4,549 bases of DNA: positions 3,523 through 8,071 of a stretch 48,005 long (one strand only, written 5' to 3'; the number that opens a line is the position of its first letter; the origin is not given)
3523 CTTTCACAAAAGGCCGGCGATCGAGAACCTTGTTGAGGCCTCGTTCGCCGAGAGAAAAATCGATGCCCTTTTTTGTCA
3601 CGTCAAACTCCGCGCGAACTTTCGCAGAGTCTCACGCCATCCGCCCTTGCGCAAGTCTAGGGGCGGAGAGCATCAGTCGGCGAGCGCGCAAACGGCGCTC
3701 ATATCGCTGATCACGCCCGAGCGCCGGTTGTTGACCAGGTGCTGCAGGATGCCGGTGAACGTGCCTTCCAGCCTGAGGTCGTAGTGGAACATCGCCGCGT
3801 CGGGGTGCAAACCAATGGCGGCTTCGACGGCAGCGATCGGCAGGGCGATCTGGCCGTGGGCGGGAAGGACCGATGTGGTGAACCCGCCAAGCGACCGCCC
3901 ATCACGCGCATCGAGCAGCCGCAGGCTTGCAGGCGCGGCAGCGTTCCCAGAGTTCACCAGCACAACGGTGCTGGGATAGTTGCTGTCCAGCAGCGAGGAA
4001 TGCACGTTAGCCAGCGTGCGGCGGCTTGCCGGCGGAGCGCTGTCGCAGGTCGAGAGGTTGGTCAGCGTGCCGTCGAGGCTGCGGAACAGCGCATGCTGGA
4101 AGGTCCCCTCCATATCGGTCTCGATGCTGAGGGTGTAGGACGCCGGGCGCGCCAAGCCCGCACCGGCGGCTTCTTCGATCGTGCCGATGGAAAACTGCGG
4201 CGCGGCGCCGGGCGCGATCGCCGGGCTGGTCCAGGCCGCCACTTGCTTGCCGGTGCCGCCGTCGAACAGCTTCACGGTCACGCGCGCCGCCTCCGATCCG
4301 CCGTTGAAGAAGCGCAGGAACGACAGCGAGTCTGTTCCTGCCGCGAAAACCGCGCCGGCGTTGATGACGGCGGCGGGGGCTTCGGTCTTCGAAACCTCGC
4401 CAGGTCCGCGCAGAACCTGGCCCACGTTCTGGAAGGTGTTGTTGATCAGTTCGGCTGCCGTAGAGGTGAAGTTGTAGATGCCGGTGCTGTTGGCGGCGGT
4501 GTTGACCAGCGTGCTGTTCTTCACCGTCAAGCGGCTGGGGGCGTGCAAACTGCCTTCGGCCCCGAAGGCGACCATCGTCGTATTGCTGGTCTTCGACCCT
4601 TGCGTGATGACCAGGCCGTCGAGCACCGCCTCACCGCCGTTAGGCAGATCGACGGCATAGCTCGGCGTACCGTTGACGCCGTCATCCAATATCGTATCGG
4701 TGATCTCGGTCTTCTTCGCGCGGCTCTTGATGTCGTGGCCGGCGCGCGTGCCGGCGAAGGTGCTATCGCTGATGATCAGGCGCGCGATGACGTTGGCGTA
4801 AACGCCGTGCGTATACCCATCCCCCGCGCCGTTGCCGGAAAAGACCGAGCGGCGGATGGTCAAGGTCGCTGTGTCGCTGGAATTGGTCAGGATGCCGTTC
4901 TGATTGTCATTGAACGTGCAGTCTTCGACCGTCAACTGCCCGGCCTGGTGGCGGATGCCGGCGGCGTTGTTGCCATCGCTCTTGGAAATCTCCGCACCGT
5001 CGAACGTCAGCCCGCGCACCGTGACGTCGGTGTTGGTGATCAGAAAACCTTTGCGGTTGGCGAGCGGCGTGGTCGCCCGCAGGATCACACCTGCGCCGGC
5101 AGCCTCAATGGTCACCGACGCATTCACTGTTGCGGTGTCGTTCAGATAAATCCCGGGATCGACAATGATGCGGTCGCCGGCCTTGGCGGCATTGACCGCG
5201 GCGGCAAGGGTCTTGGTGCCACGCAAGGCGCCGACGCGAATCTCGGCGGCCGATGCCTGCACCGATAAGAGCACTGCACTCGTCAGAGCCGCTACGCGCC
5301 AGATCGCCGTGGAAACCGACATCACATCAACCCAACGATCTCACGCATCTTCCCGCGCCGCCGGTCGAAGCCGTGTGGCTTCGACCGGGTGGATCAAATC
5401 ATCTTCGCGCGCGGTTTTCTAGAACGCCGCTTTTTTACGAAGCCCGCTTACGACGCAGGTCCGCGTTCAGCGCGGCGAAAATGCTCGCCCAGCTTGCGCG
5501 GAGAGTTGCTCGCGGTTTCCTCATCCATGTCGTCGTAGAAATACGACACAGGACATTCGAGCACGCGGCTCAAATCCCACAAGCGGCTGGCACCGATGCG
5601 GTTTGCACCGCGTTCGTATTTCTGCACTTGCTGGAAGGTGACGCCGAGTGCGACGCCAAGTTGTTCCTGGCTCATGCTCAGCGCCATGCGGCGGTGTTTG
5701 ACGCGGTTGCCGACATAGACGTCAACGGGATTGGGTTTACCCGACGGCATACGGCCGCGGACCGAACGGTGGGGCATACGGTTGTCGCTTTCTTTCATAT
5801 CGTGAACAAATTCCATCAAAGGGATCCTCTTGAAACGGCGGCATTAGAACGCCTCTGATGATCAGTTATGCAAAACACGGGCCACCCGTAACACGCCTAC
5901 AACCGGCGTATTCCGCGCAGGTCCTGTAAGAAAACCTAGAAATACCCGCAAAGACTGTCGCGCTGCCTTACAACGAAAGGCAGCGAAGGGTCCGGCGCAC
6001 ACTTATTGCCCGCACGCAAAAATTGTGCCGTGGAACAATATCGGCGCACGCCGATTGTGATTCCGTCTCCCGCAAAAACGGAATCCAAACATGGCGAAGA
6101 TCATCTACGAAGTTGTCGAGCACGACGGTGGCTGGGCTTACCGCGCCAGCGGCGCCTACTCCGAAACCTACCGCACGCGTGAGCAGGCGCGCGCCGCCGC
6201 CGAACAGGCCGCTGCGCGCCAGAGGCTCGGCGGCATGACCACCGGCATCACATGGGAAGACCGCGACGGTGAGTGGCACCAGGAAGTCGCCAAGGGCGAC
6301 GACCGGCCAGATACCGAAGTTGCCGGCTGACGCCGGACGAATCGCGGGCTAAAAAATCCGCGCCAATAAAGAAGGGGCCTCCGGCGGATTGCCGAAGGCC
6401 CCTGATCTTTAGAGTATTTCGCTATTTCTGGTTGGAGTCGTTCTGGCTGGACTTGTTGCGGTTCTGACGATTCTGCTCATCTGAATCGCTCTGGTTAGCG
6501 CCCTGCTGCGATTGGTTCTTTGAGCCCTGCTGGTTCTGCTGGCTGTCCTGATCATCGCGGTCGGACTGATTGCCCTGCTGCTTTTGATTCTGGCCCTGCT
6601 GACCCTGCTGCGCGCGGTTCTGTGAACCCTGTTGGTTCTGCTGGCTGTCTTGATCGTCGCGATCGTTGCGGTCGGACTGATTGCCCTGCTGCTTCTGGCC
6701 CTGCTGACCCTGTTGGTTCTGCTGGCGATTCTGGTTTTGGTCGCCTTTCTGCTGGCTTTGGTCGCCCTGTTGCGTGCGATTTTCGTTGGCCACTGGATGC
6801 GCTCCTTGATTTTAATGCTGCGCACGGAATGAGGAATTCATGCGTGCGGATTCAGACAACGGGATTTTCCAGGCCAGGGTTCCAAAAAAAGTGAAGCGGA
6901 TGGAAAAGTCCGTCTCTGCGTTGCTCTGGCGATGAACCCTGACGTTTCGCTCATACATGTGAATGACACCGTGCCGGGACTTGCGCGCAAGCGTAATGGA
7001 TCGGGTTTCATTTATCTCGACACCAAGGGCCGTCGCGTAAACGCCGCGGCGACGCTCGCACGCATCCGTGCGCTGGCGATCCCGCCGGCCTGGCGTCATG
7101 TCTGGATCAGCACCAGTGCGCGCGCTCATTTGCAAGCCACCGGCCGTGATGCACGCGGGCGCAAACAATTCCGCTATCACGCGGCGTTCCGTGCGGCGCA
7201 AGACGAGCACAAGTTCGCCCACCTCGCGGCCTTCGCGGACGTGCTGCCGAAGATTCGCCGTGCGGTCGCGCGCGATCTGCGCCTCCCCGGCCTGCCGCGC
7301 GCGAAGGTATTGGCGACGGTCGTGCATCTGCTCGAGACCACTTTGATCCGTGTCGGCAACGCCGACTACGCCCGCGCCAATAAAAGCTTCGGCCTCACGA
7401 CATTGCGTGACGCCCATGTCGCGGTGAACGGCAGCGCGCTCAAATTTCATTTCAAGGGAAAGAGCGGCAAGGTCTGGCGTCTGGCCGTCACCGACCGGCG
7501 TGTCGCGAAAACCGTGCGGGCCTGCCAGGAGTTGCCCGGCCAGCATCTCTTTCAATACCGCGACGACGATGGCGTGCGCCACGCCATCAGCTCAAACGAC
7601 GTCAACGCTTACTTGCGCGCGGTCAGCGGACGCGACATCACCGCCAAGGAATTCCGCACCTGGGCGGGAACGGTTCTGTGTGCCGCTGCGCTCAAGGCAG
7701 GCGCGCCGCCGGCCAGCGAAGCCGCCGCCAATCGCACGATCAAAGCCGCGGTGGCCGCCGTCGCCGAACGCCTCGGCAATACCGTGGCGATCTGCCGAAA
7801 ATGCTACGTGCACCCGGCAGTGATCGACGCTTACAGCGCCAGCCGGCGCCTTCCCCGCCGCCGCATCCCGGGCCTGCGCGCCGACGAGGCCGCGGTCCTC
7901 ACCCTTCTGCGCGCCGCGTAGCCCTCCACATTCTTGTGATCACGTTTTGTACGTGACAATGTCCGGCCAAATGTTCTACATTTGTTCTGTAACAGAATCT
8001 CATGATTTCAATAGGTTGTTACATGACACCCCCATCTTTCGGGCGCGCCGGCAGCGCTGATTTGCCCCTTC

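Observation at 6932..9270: Type IB topoisomerase next to a DUF763/HhH protein that carries an SOS-box motif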

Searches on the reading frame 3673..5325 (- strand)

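Call 3: search_protein_families(library=pfam, proteins=[window:3673-5325:-])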
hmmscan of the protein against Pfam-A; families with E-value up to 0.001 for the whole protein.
window:3673-5325:- (550 aa): 2 families
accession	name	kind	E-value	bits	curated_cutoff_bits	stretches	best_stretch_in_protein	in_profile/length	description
PF13229.12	Beta_helix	-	3.5e-08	33.7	25.9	1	89-196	44-141/158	Right handed beta helix region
PF05048.19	NosD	-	2.8e-06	27.3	23.6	1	47-208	4-141/212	Periplasmic copper-binding protein (NosD)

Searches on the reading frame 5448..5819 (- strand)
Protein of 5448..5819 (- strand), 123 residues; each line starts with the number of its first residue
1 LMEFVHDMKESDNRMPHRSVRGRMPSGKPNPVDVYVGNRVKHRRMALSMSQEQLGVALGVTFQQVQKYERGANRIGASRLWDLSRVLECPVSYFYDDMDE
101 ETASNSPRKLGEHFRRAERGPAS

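Call 3: search_protein_families(library=pfam, proteins=[window:5448-5819:-])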
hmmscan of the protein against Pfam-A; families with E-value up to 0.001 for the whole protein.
window:5448-5819:- (123 aa): 2 families
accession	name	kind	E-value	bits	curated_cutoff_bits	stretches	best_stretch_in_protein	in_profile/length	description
PF01381.28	HTH_3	-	1.2e-11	44.9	23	1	41-94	2-55/55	Helix-turn-helix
PF13560.12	HTH_31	-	7.2e-06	26.7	27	1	37-90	3-57/64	Helix-turn-helix domain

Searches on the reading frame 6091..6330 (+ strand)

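Call 3: search_protein_families(library=pfam, proteins=[window:6091-6330:+])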
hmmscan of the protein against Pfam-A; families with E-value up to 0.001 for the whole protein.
window:6091-6330:+ (79 aa): 1 family
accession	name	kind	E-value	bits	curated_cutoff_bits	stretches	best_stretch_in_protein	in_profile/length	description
PF09954.14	DUF2188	-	2.4e-07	31.2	22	1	6-65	1-59/62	Uncharacterized protein conserved in bacteria (DUF2188)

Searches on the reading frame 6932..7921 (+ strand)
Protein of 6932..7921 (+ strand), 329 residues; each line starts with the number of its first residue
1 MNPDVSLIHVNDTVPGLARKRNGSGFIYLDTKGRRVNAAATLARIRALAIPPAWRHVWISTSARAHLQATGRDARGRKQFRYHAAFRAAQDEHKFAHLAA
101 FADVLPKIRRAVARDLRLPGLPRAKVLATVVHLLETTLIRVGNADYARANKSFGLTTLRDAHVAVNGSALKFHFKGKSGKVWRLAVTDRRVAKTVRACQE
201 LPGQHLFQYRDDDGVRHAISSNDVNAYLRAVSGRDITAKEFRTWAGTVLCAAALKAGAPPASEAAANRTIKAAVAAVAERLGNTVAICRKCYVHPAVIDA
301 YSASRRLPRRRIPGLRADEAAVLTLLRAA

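Call 3: search_protein_families(library=pfam, proteins=[window:6932-7921:+])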
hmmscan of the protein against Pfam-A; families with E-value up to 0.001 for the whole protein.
window:6932-7921:+ (329 aa): 2 families
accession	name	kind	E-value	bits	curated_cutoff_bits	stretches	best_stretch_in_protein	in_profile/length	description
PF01028.25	Topoisom_I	-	2.7e-35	122.2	23.7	1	85-301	3-210/228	Eukaryotic DNA topoisomerase I, catalytic core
PF21338.2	Top1B_N_bact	-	4e-24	84.5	27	1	25-73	1-49/49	Bacterial DNA topoisomerase IB, N-terminal domain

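Call 37: search_protein_families(library=ncbifam, proteins=[window:6932-7921:+], max_evalue=0.01)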
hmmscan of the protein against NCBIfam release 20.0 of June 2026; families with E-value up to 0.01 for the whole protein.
window:6932-7921:+ (329 aa): 0 families

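Call 84: search_solved_structures(query=window:6932-7918:+, max_evalue=0.001, show_alignments=1)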
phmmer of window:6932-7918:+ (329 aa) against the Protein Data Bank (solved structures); distinct sequences matched with E-value up to 0.001: 3.
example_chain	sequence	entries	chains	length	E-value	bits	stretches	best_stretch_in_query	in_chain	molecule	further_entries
2f4q_A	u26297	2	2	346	1.5e-62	214.9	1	25-307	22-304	type I topoisomerase, putative | Putative Type I topoisomerase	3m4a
6z01_A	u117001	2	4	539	5.8e-09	38.9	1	86-254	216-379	DNA topoisomerase I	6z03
2h7f_X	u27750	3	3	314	2.8e-06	30.1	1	63-194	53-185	DNA topoisomerase 1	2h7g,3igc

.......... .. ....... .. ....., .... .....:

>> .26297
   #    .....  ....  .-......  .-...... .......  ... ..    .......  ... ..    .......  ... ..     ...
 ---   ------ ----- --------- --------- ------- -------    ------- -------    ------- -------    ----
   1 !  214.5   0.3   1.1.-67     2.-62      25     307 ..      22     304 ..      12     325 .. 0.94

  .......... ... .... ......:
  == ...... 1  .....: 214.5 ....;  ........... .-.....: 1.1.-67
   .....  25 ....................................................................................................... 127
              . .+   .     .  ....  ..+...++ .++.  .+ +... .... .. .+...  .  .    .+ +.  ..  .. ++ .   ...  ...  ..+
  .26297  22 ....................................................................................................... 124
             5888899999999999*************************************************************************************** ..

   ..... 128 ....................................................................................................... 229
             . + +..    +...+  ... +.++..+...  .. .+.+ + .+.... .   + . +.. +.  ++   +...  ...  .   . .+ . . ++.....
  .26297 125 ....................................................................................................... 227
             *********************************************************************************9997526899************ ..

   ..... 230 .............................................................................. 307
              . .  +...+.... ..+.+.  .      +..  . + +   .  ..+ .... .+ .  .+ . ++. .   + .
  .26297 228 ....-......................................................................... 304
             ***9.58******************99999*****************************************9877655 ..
